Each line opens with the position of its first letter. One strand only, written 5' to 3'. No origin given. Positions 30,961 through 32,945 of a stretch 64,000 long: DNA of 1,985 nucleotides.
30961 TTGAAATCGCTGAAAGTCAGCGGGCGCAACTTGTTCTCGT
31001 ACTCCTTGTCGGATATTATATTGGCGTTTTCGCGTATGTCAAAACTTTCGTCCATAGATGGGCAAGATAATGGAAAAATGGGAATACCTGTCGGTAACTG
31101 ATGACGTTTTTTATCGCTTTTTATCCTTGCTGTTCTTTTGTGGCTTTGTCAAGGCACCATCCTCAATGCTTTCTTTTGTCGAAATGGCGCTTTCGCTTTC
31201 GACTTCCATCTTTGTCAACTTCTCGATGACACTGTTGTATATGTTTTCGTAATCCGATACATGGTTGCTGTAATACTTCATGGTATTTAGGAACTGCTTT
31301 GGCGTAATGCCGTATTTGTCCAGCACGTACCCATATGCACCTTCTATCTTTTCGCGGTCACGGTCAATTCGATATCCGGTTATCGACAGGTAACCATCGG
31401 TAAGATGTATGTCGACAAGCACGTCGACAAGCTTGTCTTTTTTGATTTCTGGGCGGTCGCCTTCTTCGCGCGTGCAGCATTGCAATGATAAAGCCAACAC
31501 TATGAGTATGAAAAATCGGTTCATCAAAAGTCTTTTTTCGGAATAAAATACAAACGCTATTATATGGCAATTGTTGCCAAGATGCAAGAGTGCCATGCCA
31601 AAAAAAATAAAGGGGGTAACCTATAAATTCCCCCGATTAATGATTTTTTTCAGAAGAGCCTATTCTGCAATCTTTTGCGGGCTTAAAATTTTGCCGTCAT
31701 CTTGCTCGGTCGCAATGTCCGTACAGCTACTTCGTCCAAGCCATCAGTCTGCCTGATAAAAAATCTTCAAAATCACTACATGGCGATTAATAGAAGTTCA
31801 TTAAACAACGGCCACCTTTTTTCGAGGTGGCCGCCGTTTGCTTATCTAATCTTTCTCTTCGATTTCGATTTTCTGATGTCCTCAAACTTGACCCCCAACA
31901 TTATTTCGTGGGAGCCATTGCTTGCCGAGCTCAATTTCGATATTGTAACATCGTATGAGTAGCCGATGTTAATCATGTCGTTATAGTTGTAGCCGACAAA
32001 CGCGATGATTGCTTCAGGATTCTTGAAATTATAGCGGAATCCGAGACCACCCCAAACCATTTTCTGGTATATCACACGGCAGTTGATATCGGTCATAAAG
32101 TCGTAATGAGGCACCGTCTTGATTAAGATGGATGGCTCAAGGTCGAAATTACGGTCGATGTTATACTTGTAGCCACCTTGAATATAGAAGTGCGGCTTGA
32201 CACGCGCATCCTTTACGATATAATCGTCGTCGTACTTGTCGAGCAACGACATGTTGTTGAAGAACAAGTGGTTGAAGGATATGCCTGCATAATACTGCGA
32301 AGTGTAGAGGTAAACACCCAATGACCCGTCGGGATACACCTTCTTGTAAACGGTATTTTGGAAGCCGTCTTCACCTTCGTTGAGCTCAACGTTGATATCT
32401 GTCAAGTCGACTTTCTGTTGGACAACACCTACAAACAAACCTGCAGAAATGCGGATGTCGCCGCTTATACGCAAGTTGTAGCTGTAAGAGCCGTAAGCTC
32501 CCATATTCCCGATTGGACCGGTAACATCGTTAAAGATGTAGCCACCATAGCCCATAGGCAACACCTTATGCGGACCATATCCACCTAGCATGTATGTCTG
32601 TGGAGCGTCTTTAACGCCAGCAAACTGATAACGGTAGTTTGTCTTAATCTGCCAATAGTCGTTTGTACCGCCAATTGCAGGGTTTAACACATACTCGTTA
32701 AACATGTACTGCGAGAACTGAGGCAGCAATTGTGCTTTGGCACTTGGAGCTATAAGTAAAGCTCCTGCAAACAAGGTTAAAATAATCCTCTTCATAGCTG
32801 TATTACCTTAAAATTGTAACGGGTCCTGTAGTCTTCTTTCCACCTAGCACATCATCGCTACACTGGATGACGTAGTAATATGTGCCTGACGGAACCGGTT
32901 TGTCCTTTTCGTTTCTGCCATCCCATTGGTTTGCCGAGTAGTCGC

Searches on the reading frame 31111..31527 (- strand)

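Call 32: search_protein_families(library=pfam, proteins=[window:31111-31527:-])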
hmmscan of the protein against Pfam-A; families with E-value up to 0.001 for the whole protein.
window:31111-31527:- (138 aa): 1 family
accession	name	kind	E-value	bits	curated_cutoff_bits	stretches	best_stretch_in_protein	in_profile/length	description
PF14129.11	DUF4296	-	3e-19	69.8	27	1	28-107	5-84/87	Domain of unknown function (DUF4296)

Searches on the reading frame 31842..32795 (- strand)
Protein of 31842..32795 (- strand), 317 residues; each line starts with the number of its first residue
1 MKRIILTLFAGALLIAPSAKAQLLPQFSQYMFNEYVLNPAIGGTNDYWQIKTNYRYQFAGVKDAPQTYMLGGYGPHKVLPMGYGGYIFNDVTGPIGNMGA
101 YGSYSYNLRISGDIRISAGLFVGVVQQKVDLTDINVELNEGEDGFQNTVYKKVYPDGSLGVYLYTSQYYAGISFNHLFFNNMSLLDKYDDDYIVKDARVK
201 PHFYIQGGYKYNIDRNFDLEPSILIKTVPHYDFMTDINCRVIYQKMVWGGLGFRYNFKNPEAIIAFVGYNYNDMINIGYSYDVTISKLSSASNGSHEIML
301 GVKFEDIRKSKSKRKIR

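Call 32: search_protein_families(library=pfam, proteins=[window:31842-32795:-])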
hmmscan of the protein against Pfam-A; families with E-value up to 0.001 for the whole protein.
window:31842-32795:- (317 aa): 1 family
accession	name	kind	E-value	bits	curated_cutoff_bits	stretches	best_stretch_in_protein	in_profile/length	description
PF11751.14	PorP_SprF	-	2.7e-65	221.1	22.3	1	20-301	2-272/273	Type IX secretion system membrane protein PorP/SprF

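Call 38: find_encoding_contigs(protein=window:31842-32795:-, flank=3000, max_places=10)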
Protein window:31842-32795:- (317 aa): 7 contigs read that carry it; 7 places shown.
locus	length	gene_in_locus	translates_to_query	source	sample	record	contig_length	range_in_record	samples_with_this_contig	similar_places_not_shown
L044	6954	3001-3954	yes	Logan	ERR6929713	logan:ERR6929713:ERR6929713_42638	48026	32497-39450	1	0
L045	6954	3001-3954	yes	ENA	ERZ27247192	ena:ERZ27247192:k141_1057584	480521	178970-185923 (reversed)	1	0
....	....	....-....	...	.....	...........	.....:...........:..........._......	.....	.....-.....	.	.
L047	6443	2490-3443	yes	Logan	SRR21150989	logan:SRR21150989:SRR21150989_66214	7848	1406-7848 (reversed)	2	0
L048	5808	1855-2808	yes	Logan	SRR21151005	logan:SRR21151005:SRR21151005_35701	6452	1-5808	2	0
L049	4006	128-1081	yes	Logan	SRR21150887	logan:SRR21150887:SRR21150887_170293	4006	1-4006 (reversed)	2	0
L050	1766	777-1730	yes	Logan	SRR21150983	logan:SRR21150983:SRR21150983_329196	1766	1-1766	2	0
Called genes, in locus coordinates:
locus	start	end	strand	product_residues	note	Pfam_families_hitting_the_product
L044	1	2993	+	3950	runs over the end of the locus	PF18962:Por_Secre_tail (faint), PF22352:K319L-like_PKD (weak), PF13573:SprB, PF13585:CHU_C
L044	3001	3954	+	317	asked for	PF11751:PorP_SprF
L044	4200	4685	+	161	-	PF14129:DUF4296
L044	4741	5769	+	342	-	PF05496:RuvB_N, PF00004:AAA, PF07728:AAA_5 (faint), PF17864:AAA_lid_4, PF05491:WHD_RuvB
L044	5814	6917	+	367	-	PF28590:Lipid_A_deac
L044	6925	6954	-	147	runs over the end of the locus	-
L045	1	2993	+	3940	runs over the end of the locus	PF18962:Por_Secre_tail (faint), PF22352:K319L-like_PKD (weak), PF13573:SprB, PF13585:CHU_C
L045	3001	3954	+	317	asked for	PF11751:PorP_SprF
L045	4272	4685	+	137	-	PF14129:DUF4296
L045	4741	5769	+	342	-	PF05496:RuvB_N, PF00004:AAA, PF07728:AAA_5 (faint), PF17864:AAA_lid_4, PF05491:WHD_RuvB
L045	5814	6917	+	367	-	PF28590:Lipid_A_deac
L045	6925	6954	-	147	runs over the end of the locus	-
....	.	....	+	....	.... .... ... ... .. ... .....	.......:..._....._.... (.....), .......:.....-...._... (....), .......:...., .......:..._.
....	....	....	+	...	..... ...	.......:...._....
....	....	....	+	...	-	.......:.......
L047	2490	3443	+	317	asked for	PF11751:PorP_SprF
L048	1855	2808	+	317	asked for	PF11751:PorP_SprF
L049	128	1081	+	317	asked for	PF11751:PorP_SprF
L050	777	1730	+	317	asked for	PF11751:PorP_SprF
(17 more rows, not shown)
